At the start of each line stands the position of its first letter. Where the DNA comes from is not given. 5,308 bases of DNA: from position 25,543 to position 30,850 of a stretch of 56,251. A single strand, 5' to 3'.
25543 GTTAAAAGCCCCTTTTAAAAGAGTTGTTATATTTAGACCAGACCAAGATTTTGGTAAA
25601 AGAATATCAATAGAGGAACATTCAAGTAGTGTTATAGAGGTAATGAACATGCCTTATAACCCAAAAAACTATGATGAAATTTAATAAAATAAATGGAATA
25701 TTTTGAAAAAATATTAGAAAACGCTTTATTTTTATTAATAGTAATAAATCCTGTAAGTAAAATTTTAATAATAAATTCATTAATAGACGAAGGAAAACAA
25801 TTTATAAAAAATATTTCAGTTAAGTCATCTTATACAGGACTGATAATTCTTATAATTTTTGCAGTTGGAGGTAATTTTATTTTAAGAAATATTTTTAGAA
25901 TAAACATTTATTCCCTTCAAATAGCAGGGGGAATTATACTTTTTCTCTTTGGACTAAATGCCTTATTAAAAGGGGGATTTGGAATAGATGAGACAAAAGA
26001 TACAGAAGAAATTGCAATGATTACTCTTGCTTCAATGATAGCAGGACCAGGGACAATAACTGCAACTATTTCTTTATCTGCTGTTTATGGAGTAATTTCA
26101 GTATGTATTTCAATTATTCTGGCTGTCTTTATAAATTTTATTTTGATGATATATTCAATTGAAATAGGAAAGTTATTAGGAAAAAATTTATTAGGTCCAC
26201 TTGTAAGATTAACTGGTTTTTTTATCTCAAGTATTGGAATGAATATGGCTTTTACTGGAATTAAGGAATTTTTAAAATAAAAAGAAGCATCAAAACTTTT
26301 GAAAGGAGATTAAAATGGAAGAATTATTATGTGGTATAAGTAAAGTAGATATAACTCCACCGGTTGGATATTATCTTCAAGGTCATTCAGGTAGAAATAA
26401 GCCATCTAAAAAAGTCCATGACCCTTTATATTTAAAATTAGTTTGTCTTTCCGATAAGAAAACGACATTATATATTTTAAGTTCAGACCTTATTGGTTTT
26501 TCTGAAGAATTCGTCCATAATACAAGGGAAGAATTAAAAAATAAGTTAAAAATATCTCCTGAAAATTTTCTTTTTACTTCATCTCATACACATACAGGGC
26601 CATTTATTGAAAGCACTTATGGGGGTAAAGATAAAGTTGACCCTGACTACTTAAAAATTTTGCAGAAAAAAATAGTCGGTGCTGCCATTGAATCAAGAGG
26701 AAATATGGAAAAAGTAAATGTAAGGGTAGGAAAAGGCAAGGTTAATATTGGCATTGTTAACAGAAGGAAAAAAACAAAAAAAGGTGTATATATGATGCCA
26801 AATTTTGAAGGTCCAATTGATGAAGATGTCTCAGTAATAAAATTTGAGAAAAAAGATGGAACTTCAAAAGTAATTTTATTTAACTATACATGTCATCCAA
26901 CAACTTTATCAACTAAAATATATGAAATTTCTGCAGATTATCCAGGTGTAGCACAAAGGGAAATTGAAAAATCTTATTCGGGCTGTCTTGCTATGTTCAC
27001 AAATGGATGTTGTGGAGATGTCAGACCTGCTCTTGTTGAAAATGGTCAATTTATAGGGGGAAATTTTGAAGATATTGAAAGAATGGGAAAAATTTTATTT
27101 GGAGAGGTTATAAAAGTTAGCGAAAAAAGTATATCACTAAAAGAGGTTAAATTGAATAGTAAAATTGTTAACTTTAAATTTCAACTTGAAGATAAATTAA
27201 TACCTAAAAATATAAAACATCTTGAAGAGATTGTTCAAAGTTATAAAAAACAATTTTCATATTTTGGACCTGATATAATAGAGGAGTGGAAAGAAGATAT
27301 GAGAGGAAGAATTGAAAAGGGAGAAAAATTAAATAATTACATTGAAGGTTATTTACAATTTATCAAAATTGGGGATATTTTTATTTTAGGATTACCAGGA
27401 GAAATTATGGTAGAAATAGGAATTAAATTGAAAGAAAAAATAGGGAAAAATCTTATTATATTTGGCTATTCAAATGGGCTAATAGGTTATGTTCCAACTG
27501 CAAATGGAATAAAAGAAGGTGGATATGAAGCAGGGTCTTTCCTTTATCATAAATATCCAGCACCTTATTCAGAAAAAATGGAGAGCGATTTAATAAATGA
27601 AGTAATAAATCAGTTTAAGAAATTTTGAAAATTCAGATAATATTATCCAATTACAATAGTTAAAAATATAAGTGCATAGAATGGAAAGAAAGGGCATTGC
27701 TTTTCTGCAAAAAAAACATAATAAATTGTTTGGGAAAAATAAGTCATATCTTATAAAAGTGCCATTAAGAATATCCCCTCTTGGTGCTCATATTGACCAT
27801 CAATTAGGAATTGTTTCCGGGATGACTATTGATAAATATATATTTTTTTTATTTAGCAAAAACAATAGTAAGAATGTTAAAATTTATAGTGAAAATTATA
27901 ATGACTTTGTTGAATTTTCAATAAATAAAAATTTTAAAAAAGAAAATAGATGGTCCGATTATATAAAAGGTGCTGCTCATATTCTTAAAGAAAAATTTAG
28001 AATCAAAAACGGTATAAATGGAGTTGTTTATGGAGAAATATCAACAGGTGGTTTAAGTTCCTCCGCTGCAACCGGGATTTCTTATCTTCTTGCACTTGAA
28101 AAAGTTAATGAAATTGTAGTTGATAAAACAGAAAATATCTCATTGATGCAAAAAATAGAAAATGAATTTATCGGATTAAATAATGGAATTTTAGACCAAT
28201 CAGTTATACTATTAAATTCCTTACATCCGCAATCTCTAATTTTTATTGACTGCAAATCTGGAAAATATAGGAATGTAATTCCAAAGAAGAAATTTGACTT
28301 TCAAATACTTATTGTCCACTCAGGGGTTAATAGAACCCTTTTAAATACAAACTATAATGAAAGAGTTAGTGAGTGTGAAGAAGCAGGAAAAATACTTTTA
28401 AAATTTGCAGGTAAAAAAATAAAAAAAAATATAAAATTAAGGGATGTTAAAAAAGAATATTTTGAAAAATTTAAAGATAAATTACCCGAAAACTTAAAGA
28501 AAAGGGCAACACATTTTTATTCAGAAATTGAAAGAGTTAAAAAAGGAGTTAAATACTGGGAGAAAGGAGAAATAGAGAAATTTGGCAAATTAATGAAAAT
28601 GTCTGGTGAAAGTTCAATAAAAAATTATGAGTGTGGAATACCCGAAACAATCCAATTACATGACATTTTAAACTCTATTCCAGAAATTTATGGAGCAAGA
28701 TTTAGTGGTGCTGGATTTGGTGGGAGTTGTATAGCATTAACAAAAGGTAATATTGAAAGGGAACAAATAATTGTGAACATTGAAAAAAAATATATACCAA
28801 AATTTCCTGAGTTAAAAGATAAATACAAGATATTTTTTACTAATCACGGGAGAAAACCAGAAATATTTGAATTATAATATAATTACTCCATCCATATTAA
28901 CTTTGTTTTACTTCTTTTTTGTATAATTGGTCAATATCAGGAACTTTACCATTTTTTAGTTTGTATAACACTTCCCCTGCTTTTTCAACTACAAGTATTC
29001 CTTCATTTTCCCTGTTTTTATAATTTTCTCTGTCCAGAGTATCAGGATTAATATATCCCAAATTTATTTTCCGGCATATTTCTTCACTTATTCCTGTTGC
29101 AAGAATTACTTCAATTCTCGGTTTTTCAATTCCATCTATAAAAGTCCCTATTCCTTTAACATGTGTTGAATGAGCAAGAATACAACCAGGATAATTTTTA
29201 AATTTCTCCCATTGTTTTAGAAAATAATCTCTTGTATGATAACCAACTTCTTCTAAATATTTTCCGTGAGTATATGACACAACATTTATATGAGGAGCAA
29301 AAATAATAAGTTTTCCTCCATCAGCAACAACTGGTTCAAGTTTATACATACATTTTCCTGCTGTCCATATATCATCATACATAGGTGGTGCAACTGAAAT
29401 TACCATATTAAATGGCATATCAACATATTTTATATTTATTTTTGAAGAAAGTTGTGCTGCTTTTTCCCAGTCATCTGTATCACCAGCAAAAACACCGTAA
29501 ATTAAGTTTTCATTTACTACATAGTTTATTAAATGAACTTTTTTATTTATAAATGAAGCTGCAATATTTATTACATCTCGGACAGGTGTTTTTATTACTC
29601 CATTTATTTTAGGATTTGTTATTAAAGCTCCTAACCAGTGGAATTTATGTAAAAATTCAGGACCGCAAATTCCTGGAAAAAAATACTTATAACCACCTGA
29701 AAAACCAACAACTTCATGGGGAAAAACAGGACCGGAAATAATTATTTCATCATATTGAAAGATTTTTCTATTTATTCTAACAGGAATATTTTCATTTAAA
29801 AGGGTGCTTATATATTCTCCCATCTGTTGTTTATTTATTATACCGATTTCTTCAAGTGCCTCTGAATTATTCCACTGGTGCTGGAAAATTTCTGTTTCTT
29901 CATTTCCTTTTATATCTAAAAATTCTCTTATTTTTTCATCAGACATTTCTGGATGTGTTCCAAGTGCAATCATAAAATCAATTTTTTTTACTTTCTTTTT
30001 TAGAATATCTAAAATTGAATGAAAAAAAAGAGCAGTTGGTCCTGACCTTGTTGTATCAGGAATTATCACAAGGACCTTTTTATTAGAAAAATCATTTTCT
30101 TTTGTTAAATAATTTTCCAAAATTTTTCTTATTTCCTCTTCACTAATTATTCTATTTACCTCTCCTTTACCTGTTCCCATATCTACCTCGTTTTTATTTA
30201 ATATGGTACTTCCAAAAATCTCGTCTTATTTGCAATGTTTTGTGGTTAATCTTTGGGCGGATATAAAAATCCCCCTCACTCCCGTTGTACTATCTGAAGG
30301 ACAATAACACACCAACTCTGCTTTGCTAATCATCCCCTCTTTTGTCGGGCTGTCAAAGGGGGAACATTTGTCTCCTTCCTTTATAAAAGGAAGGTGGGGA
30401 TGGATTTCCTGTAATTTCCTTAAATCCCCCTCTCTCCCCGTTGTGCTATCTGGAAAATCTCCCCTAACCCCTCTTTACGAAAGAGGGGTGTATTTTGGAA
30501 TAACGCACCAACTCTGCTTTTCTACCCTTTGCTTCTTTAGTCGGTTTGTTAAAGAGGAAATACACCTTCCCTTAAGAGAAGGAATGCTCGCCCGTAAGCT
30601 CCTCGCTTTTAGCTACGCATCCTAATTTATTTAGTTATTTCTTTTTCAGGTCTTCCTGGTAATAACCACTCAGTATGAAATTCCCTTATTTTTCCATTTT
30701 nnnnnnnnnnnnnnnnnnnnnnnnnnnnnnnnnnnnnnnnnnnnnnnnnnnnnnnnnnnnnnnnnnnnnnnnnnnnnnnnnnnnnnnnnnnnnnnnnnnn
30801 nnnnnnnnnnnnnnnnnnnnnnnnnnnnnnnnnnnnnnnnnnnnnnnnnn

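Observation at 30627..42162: Five-gene translationally coupled operon around the giant protein (SDR, GHMP kinase, giant, ATP-grasp, gnd)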

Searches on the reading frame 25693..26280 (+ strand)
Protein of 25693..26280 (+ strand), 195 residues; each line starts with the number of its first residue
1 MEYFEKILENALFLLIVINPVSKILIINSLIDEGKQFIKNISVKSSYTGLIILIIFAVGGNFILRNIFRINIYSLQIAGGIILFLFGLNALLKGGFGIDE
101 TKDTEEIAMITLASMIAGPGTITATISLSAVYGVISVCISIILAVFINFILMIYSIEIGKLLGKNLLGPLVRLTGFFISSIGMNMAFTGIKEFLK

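Call 50: search_protein_families(library=pfam, proteins=[window:25693-26280:+], max_evalue=0.001)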
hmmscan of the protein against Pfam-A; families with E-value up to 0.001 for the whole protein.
window:25693-26280:+ (195 aa): 1 family
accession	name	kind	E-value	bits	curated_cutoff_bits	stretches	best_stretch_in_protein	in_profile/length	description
PF01914.23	MarC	-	1.6e-27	96.7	23.9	1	5-193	2-202/203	MarC family integral membrane protein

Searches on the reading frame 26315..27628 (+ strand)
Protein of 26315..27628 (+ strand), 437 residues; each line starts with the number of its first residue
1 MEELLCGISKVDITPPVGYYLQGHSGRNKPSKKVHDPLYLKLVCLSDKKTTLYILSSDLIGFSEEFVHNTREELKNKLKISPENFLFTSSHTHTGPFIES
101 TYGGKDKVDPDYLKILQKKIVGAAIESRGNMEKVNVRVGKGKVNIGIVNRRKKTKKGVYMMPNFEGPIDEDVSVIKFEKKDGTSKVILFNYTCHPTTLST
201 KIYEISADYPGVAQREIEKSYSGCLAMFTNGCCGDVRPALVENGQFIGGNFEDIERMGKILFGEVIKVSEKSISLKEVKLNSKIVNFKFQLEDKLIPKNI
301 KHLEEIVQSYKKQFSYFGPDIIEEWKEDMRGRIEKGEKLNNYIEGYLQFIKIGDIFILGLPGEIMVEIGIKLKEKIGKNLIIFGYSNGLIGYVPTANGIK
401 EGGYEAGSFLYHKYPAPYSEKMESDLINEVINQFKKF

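Call 50: search_protein_families(library=pfam, proteins=[window:26315-27628:+], max_evalue=0.001)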
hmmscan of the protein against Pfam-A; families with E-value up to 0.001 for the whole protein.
window:26315-27628:+ (437 aa): 1 family
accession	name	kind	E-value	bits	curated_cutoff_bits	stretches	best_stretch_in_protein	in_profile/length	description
PF04734.18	Ceramidase_alk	-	2.9e-18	66.3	32.1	1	5-240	2-258/509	Neutral/alkaline non-lysosomal ceramidase, N-terminal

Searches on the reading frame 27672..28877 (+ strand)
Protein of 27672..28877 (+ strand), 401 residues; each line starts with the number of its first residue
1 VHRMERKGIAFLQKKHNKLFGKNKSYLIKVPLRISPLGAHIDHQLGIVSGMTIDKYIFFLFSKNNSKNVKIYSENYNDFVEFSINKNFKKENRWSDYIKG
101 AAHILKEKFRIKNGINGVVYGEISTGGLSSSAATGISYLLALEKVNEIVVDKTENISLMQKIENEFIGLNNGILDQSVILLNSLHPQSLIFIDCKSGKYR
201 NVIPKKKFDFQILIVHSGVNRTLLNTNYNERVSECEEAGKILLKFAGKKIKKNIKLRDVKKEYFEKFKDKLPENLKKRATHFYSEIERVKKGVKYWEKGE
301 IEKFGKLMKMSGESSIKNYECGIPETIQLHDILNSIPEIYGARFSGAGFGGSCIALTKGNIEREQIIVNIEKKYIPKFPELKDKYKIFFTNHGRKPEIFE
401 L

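Call 50: search_protein_families(library=pfam, proteins=[window:27672-28877:+], max_evalue=0.001)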
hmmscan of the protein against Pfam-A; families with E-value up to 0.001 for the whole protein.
window:27672-28877:+ (401 aa): 3 families
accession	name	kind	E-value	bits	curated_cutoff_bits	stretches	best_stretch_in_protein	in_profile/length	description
PF00288.32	GHMP_kinases_N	-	2.5e-11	44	22.3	1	97-181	2-85/87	GHMP kinases N terminal domain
PF08544.19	GHMP_kinases_C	-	5.1e-08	33.6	21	1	298-374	7-83/85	GHMP kinases C terminal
PF10509.15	GalKase_gal_bdg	-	1.1e-07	31.7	23.1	1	14-62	1-48/49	Galactokinase galactose-binding signature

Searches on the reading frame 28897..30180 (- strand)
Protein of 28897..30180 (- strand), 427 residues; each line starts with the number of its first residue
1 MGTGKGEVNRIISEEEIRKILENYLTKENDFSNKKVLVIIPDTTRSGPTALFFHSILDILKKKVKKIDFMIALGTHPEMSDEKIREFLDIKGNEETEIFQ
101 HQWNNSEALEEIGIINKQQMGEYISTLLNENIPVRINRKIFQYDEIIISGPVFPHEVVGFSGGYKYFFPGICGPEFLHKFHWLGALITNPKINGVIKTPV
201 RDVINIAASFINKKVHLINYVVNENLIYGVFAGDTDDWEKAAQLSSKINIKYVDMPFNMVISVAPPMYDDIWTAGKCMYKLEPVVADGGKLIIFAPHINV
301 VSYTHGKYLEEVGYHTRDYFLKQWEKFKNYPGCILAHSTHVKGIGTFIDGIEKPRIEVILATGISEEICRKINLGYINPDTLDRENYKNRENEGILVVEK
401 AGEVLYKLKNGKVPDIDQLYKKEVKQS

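Call 4: search_protein_families(library=pfam, proteins=[window:28897-30180:-], max_evalue=0.01)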
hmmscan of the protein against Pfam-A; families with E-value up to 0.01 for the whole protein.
window:28897-30180:- (427 aa): 1 family
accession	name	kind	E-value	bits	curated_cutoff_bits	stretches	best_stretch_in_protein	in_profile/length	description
PF09861.14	Lar_N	-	4.2e-24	85.3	23.3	1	14-183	31-194/204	Lactate racemase N-terminal domain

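Call 5: search_protein_families(library=ncbifam, proteins=[window:28897-30180:-], max_evalue=0.01)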
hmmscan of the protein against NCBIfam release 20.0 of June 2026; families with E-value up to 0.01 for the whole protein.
window:28897-30180:- (427 aa): 5 families
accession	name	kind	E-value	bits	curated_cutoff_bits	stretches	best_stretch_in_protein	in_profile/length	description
NF052594.1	NPN_18_hexonate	equivalog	2.5e-53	181.3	500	1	10-406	3-400/411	nickel-dependent putative hexonate epimerase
NF052593.1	NPN_racem_MAR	equivalog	1.5e-33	116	500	1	15-295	36-312/415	nickel-dependent malate racemase, LarAH6 family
NF052595.1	NPN_LarAH5_MAR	equivalog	5.4e-26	91.5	462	1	15-406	36-413/415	nickel-dependent malate racemase, LarAH5 family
NF033504.2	Ni_dep_LarA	equivalog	5.2e-25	88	460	1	27-295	55-315/422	nickel-dependent lactate racemase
NF052525.1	NPN_LarAH10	equivalog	1.3e-19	70.2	540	1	32-294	59-322/426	NPN-dependent 2-hydroxyacid racemase, LarAH10 family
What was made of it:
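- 28897..30180 (-): LarA-like nickel-pincer hexonate-epimerase-type gene. It lies 446 nt downstream of gnd, is probably a separate unit, and may be functionally linked to the SDR and gnd. NCBIfam NF052594, 181 bits, below the cut-off of 500 (calls 4, 5).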

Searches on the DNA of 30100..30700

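Call 67: search_rna_families(source=window, start=30100, end=30700, threshold=evalue, max_evalue=1)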
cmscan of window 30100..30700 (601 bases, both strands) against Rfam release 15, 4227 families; matches with E-value up to 1: 1.
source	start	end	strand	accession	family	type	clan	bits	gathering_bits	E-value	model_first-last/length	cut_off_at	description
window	30366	30499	+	RF01761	wcaG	Cis-reg;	-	17.6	42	0.88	1-98/98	no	wcaG RNA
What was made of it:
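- Tried and rejected: The repeat-rich spacer after gnd matched only wcaG, at E=0.88 (call 67).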
